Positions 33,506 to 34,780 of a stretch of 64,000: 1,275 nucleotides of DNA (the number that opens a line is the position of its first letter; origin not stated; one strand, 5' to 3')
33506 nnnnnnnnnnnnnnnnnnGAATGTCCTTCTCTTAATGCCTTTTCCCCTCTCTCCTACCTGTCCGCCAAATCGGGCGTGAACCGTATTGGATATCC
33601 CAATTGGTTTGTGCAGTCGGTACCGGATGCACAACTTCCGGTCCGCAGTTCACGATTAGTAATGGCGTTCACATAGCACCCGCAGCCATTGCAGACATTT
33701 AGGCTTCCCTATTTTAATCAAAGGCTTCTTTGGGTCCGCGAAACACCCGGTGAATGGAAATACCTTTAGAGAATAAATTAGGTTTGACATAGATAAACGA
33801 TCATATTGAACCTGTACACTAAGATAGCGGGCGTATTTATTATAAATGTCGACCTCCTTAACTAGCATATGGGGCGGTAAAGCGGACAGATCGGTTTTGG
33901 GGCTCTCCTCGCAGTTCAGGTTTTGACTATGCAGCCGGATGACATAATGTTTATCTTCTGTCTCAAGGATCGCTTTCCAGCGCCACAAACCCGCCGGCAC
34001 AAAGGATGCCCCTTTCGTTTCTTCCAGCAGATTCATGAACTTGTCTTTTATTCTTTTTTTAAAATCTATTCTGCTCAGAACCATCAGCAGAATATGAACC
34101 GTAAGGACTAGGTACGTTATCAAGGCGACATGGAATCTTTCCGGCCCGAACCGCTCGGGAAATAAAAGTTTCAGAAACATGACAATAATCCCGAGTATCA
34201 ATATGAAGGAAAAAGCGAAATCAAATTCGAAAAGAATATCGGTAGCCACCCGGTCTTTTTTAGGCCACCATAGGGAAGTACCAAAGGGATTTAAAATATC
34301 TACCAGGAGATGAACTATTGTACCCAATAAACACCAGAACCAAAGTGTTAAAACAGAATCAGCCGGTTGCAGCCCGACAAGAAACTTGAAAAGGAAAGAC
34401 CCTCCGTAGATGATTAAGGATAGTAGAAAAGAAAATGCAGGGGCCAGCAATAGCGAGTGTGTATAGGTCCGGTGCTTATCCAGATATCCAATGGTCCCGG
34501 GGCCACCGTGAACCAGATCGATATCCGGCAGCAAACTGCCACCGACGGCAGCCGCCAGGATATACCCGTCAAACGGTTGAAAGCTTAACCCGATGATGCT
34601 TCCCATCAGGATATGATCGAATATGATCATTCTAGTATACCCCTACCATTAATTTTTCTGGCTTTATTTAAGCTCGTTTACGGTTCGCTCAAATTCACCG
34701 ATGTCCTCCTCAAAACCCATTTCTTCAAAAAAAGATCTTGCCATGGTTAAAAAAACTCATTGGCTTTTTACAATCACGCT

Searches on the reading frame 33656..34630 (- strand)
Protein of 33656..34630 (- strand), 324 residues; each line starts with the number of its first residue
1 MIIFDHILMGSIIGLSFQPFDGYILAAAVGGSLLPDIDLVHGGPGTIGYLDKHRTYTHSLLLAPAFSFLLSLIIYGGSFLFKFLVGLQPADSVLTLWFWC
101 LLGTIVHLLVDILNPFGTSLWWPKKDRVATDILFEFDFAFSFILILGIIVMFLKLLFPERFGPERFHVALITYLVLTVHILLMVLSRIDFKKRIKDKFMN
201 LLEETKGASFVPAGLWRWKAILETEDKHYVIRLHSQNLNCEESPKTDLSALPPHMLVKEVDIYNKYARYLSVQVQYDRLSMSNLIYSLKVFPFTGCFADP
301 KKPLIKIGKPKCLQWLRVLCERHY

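Call 4: search_protein_families(library=pfam, proteins=[window:33656-34630:-], max_evalue=0.01)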
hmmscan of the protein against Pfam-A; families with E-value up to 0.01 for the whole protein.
window:33656-34630:- (324 aa): 1 family
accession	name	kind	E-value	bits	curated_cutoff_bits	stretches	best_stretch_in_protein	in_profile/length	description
PF04307.19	YdjM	-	1.1e-22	80.9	29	1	1-176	1-167/176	YdjM inner membrane protein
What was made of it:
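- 33656..34630 (-): YdjM-family membrane hydrolase-like protein, downstream of the cyclase and co-directional with it. Pfam YdjM, 80.9 bits (call 4).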

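Call 5: search_protein_families(library=ncbifam, proteins=[window:33656-34630:-], max_evalue=0.01)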
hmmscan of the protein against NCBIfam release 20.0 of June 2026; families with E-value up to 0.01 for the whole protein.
window:33656-34630:- (324 aa): 1 family
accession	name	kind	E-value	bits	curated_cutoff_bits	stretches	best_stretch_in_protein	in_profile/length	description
NF008651.0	PRK11648.1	equivalog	7.5e-06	25.8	216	1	24-160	34-165/196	metal-dependent hydrolase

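Call 42: search_protein_families(library=padloc, proteins=[window:33656-34630:-], max_evalue=0.01)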
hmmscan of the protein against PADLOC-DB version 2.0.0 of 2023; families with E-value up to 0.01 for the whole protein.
window:33656-34630:- (324 aa): 0 families
